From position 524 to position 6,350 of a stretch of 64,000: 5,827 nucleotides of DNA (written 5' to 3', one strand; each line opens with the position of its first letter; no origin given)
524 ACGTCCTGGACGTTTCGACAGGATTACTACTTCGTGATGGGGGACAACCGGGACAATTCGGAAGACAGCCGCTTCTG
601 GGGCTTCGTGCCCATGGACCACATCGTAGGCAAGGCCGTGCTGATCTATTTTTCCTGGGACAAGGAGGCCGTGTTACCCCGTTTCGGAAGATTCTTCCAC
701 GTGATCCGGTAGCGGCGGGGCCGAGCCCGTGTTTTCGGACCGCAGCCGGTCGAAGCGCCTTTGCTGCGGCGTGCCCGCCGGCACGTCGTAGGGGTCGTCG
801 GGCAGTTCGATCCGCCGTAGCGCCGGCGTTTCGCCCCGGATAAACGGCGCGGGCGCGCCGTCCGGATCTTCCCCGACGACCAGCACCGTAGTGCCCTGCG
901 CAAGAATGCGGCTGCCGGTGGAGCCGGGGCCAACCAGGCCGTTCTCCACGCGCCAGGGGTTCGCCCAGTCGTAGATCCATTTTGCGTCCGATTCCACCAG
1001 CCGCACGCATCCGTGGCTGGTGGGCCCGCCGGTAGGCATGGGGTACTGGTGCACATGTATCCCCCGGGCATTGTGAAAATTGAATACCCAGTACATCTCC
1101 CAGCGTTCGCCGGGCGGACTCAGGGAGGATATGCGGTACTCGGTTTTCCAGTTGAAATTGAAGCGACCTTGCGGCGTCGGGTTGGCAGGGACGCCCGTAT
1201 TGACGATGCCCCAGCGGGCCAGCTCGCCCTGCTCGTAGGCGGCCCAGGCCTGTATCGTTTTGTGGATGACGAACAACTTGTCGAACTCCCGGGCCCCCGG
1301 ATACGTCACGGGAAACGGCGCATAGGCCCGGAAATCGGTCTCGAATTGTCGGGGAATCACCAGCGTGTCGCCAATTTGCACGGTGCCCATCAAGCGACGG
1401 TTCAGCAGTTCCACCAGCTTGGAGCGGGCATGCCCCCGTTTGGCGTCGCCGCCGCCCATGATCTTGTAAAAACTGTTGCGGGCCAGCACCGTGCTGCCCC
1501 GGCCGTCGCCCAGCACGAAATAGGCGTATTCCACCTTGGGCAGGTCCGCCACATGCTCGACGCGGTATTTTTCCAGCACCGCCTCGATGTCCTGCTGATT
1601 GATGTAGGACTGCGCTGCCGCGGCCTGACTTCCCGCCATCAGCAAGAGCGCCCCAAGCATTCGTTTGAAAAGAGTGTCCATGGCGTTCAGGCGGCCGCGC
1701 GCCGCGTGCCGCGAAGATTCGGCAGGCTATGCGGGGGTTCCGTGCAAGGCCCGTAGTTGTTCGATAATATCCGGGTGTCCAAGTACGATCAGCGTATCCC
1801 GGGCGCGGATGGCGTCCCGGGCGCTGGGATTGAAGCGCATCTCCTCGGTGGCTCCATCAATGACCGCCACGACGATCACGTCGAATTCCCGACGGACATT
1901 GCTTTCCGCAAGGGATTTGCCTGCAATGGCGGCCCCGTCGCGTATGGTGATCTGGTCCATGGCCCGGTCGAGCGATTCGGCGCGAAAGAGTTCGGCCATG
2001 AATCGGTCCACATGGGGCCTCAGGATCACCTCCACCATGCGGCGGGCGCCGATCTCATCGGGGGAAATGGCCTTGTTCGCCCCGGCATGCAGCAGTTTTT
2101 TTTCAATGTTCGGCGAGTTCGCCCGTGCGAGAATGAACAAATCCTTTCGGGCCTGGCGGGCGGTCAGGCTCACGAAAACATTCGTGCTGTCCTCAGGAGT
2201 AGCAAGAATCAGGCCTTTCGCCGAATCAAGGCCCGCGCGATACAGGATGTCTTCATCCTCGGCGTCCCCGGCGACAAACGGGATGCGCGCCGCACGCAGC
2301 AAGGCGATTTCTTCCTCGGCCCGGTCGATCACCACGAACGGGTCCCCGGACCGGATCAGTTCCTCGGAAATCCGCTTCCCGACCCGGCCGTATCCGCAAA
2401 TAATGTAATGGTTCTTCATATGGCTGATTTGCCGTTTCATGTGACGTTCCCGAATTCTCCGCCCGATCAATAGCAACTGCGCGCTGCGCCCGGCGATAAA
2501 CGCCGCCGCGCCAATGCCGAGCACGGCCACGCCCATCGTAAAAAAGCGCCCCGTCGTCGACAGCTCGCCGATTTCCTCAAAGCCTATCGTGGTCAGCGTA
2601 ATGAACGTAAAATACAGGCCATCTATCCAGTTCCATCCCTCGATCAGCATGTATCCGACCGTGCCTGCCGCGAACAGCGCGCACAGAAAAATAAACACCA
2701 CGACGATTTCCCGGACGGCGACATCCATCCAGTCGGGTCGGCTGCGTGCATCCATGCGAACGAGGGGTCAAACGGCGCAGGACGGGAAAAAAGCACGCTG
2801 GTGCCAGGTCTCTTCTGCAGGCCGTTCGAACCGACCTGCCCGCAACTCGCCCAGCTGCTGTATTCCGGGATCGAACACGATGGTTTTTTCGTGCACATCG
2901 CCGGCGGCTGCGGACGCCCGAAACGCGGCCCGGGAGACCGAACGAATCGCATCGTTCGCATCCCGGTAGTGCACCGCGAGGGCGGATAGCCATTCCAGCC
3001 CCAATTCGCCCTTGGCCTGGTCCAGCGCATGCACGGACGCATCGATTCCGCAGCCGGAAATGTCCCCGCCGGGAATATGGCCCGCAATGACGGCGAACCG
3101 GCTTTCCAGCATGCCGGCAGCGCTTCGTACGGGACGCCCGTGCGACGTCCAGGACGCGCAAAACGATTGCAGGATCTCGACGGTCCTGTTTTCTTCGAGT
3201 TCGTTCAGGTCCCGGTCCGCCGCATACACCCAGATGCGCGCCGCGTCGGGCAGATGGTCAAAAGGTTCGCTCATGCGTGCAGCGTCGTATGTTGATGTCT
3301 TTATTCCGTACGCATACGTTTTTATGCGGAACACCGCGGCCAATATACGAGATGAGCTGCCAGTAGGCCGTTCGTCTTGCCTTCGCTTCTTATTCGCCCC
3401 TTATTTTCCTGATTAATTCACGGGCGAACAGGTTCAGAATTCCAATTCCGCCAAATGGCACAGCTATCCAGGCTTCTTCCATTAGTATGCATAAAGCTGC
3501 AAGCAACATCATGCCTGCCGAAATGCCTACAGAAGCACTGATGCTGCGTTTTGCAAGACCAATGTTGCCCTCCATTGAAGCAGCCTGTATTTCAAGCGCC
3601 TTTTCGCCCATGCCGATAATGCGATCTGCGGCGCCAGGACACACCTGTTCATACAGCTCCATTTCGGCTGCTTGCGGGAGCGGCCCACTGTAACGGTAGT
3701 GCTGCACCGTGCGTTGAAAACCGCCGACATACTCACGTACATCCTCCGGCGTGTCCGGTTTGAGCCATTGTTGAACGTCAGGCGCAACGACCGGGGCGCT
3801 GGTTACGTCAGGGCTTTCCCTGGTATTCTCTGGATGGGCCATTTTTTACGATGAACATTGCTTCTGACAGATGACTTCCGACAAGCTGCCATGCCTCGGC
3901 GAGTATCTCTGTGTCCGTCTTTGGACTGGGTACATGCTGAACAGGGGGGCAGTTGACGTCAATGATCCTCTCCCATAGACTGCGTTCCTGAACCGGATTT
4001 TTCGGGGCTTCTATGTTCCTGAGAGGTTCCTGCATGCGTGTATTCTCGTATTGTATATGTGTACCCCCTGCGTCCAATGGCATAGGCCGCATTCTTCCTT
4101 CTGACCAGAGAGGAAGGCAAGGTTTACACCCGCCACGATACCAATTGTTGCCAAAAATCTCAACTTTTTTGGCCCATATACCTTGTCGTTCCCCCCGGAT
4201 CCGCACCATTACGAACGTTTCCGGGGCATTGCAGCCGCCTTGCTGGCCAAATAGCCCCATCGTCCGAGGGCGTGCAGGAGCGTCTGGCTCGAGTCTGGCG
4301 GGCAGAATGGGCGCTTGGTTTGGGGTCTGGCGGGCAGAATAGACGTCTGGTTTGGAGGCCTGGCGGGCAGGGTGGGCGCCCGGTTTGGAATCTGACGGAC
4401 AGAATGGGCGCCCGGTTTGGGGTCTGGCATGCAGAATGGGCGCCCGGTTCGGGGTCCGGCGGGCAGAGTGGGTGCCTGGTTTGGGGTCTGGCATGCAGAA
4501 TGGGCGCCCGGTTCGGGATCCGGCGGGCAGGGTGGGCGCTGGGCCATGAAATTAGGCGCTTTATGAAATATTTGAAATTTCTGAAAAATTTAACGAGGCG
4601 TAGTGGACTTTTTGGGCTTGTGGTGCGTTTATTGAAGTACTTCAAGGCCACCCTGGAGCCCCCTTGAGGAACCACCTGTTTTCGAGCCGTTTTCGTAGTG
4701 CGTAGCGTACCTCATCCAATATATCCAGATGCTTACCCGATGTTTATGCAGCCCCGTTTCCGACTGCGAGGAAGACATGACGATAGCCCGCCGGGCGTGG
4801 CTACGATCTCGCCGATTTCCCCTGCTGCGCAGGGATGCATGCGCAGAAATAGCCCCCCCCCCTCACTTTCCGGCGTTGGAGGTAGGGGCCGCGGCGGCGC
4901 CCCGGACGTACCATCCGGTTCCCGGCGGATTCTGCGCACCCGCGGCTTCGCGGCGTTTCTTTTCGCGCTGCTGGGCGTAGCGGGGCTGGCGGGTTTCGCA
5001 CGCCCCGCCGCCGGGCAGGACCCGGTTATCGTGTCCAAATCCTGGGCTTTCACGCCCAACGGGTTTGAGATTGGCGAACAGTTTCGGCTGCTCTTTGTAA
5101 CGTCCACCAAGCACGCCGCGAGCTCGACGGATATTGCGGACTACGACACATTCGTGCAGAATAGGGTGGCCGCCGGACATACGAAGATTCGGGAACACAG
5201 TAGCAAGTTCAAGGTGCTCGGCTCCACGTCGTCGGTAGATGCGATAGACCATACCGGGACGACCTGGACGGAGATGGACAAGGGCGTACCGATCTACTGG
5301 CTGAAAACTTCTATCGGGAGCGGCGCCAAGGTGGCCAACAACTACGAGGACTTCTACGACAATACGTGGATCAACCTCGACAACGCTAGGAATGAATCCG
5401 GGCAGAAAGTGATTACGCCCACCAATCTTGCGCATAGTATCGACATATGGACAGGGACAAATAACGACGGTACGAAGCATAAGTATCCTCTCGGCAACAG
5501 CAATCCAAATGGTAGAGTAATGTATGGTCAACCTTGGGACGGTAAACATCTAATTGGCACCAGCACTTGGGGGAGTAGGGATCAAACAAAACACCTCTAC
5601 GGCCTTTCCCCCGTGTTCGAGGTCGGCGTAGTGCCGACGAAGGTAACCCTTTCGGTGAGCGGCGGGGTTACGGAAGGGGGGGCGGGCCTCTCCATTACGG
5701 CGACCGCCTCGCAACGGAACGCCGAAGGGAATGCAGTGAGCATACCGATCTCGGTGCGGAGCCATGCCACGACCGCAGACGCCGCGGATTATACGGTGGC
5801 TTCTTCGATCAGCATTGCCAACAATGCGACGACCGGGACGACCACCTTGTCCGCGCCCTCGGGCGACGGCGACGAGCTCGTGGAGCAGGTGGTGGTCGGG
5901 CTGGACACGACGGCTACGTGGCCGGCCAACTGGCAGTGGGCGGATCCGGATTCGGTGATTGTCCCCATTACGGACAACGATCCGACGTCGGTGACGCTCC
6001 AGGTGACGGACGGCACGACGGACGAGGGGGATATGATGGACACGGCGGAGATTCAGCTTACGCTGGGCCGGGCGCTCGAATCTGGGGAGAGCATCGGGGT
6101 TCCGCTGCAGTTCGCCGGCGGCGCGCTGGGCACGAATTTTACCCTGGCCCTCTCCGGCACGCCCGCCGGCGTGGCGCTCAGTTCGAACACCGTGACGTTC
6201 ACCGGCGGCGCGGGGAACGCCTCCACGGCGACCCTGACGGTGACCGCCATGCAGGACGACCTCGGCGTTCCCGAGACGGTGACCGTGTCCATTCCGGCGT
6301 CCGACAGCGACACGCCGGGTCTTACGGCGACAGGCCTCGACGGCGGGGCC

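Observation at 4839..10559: Calx-beta genes 1 and 2 also carry 10-nt C/G tracts in the same leader position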

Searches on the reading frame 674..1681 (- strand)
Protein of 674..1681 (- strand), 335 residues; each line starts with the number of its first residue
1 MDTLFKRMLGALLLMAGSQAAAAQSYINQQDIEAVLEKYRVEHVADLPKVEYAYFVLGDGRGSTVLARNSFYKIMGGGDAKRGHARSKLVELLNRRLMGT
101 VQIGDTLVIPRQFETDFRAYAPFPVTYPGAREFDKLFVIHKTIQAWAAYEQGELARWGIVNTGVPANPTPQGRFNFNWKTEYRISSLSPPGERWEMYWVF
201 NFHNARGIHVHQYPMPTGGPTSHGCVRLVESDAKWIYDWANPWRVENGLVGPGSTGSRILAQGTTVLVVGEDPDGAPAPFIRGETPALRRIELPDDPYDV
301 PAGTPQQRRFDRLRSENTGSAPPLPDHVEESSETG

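Call 23: search_protein_families(library=pfam, proteins=[window:674-1681:-])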
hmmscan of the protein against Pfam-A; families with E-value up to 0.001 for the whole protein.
window:674-1681:- (335 aa): 1 family
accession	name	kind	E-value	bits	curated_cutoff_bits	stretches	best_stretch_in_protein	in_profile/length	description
PF03734.19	YkuD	-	1.1e-16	62.1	23.4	1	138-242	5-140/146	L,D-transpeptidase catalytic domain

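Call 37: find_encoding_contigs(protein=window:674-1681:-, flank=10000, max_places=10)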
Protein window:674-1681:- (335 aa): no gene with exactly this product is on record in the collection.

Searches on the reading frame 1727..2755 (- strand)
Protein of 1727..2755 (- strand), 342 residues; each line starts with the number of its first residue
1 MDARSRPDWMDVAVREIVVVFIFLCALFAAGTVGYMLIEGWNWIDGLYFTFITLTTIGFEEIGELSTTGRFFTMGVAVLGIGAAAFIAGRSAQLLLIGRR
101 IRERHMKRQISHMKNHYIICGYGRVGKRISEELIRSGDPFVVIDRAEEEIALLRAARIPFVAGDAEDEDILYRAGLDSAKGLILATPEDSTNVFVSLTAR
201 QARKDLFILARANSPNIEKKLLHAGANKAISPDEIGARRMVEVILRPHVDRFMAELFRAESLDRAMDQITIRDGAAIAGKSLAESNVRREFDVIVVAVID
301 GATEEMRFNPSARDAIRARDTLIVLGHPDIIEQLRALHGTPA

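Call 10: find_encoding_contigs(protein=window:1727-2755:-, flank=10000, max_places=10)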
Protein window:1727-2755:- (342 aa): no gene with exactly this product is on record in the collection.

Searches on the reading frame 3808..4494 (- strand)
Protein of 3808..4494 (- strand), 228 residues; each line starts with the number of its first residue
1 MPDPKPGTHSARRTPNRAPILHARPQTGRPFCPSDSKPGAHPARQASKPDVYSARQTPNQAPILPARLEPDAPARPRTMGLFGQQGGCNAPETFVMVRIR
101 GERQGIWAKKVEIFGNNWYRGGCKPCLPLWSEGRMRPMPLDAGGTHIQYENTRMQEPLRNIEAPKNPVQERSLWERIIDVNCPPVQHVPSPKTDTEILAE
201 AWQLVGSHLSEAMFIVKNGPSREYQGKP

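Call 8: find_encoding_contigs(protein=window:3808-4494:-, flank=10000, max_places=10)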
Protein window:3808-4494:- (228 aa): no gene with exactly this product is on record in the collection.

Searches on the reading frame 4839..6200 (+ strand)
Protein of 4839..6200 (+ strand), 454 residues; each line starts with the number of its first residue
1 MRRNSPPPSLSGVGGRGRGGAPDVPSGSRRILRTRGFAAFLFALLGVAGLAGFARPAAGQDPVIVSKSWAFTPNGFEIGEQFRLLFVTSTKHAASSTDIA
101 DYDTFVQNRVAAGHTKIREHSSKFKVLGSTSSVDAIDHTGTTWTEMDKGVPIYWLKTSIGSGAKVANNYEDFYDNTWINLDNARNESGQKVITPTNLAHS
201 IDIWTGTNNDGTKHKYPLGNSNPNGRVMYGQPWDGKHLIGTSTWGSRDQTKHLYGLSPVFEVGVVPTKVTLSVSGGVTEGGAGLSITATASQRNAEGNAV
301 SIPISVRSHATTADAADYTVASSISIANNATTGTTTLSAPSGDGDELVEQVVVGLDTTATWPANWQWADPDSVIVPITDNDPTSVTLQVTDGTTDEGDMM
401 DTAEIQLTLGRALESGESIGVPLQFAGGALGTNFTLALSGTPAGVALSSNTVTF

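Call 15: find_related_loci(query=window:4839-6200:+, collection=genome_contigs, flank=10000)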
Query window:4839-6200:+ (454 aa) in genome_contigs; peptide patterns used: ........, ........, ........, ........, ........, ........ (x = any residue, [..] = any of these).
29 stretches matched a pattern, but none encodes a relative of the query by tblastn (E <= 1e-3).

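Call 16: find_homologous_proteins(query=window:4839-6200:+)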
Query window:4839-6200:+ (454 aa): 88 proteins with E <= 0.001 among 8000 candidates.
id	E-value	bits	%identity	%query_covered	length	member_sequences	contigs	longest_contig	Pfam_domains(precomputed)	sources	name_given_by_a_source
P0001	4.6e-90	321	44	48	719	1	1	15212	-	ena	-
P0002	8.3e-77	277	45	52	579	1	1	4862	PF12733.14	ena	-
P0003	2.2e-73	266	55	27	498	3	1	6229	PF13753.13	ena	-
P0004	4.4e-73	265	43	47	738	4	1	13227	-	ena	-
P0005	6.5e-71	258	43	43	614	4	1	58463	PF13753.13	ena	-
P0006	1.3e-67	247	42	44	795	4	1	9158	-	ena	-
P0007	1.3e-66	244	41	46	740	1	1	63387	-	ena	-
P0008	5.4e-66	242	43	45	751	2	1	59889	PF23197.2,PF16709.12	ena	-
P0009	5.3e-65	238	36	51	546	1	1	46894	-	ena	-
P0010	4.5e-62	229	37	65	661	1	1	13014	PF05345.19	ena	-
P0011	1.3e-60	224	45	46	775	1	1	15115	PF12733.14,PF00041.28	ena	-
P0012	1.1e-59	221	40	49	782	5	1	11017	-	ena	-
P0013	1.2e-58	217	35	50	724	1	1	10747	-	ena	-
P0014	5.3e-56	209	43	54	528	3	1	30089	-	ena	-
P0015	7.5e-54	202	43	33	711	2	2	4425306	-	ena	-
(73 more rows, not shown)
